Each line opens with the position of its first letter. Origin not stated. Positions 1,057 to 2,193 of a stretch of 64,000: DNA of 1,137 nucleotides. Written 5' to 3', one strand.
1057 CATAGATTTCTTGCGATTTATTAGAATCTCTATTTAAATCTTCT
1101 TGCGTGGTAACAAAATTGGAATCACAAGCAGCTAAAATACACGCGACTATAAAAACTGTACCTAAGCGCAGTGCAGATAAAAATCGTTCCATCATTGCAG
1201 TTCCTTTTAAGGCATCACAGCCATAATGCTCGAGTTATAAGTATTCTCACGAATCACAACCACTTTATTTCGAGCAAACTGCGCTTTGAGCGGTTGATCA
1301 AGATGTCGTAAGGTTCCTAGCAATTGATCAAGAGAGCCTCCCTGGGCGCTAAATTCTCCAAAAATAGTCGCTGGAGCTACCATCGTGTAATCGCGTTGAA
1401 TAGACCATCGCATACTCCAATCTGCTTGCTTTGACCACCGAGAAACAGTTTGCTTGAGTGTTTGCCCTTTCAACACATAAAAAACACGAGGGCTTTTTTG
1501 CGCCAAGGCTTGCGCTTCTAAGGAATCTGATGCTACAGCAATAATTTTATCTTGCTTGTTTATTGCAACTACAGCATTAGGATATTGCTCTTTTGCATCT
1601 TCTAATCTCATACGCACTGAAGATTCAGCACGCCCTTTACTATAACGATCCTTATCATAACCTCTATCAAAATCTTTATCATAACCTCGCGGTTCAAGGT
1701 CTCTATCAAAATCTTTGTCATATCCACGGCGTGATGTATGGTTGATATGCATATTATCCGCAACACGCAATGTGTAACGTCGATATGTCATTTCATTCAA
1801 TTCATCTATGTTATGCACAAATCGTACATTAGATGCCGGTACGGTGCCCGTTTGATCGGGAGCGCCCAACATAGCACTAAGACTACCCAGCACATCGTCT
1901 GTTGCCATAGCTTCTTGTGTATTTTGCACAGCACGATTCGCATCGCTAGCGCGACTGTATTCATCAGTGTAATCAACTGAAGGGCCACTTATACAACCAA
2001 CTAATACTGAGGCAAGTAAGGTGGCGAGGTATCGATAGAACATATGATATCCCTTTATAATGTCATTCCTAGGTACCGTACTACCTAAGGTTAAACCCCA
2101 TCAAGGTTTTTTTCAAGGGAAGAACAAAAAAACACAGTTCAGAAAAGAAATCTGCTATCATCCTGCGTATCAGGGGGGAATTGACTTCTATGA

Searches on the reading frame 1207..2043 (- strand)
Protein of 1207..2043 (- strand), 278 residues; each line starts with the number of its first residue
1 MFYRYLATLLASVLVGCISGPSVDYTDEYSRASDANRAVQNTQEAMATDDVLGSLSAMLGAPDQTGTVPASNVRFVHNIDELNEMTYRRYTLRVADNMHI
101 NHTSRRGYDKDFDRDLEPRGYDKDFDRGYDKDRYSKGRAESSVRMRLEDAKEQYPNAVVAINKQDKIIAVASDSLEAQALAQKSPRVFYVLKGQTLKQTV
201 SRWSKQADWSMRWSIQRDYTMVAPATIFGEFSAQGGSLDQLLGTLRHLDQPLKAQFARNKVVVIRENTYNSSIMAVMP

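Call 42: search_protein_families(library=pfam, max_evalue=0.00001, proteins=[window:1207-2043:-])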
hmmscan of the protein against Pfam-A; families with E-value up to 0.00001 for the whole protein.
window:1207-2043:- (278 aa): 1 family
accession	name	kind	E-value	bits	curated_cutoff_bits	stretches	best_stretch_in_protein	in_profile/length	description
PF10671.14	TcpQ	-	5.6e-14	52.4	27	1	187-266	2-79/80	Toxin co-regulated pilus biosynthesis protein Q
